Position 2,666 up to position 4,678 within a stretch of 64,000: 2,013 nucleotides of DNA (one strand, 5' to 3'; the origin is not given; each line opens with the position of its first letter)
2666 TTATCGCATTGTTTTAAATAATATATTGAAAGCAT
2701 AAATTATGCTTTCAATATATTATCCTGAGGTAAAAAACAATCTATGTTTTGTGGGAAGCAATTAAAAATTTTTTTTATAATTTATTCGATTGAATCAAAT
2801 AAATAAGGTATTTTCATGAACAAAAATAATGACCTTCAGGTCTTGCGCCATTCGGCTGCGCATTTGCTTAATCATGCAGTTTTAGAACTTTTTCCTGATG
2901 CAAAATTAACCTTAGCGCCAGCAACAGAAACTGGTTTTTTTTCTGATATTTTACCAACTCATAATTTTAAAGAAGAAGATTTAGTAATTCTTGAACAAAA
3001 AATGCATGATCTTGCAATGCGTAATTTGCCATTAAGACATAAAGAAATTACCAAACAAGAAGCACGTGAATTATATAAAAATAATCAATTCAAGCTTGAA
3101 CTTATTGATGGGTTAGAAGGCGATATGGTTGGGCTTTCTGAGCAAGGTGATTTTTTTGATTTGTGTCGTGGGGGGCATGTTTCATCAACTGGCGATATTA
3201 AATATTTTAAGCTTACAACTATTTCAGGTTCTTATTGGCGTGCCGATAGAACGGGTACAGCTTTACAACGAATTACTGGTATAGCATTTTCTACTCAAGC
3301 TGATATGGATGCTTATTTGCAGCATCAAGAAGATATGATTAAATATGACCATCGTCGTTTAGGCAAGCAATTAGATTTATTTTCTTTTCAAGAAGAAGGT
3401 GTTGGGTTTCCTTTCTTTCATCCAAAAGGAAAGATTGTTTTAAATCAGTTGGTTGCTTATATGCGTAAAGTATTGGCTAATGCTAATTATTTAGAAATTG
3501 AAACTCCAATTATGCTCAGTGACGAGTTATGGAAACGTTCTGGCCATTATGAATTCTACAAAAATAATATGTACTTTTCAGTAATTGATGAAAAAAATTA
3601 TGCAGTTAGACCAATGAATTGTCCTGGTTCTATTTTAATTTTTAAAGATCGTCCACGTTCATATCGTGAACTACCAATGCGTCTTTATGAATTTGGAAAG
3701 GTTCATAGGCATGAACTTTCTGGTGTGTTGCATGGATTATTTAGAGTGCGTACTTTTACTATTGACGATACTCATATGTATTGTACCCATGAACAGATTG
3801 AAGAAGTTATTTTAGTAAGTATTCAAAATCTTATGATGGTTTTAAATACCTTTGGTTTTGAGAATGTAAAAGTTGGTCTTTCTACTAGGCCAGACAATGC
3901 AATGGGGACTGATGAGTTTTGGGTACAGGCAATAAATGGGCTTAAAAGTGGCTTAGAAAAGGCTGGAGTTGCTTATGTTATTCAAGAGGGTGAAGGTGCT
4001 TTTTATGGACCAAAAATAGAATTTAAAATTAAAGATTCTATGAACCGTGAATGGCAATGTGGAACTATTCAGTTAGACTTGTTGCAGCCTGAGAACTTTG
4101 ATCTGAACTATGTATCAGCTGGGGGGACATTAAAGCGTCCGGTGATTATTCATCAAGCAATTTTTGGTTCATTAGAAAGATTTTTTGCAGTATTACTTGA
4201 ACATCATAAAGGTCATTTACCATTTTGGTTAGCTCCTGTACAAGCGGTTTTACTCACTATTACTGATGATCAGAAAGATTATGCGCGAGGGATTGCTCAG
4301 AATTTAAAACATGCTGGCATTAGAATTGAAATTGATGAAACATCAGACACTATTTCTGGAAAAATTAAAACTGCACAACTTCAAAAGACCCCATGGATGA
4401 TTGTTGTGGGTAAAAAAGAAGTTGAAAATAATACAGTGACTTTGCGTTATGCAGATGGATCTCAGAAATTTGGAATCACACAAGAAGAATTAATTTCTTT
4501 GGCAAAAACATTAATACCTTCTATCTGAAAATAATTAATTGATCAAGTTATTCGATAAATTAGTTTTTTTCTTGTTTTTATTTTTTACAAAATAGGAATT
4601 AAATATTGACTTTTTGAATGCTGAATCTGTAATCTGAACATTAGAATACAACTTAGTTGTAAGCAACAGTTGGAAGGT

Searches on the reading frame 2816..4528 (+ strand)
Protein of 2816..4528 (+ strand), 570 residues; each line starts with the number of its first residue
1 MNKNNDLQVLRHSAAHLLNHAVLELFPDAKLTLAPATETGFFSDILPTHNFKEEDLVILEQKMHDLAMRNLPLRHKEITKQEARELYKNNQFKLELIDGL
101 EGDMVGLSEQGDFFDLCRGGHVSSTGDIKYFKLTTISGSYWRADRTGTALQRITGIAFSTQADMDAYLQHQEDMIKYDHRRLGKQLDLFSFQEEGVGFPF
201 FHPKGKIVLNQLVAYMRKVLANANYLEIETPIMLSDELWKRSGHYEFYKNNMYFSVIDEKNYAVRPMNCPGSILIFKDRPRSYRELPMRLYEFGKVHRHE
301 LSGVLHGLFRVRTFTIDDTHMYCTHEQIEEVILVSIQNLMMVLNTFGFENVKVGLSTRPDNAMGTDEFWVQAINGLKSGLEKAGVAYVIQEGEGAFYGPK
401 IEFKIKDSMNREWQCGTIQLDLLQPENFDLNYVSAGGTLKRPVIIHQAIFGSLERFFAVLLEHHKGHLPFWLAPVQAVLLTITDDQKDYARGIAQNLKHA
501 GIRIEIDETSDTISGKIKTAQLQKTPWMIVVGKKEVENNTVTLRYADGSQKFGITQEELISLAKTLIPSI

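Call 49: search_protein_families(library=pfam, proteins=[window:2816-4528:+], max_evalue=0.00001)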
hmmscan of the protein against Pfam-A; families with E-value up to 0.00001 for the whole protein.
window:2816-4528:+ (570 aa): 3 families
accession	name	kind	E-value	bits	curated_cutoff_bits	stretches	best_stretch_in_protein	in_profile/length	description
PF00587.30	tRNA-synt_2b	-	2.5e-41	142.2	29.3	1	256-464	3-179/179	tRNA synthetase class II core domain (G, H, P, S and T)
PF03129.25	HGTP_anticodon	-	1.3e-21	77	21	1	476-564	1-92/94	Anticodon binding domain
PF07973.19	tRNA_SAD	-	1.4e-10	41.4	24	1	109-153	5-43/44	Threonyl and Alanyl tRNA synthetase second additional domain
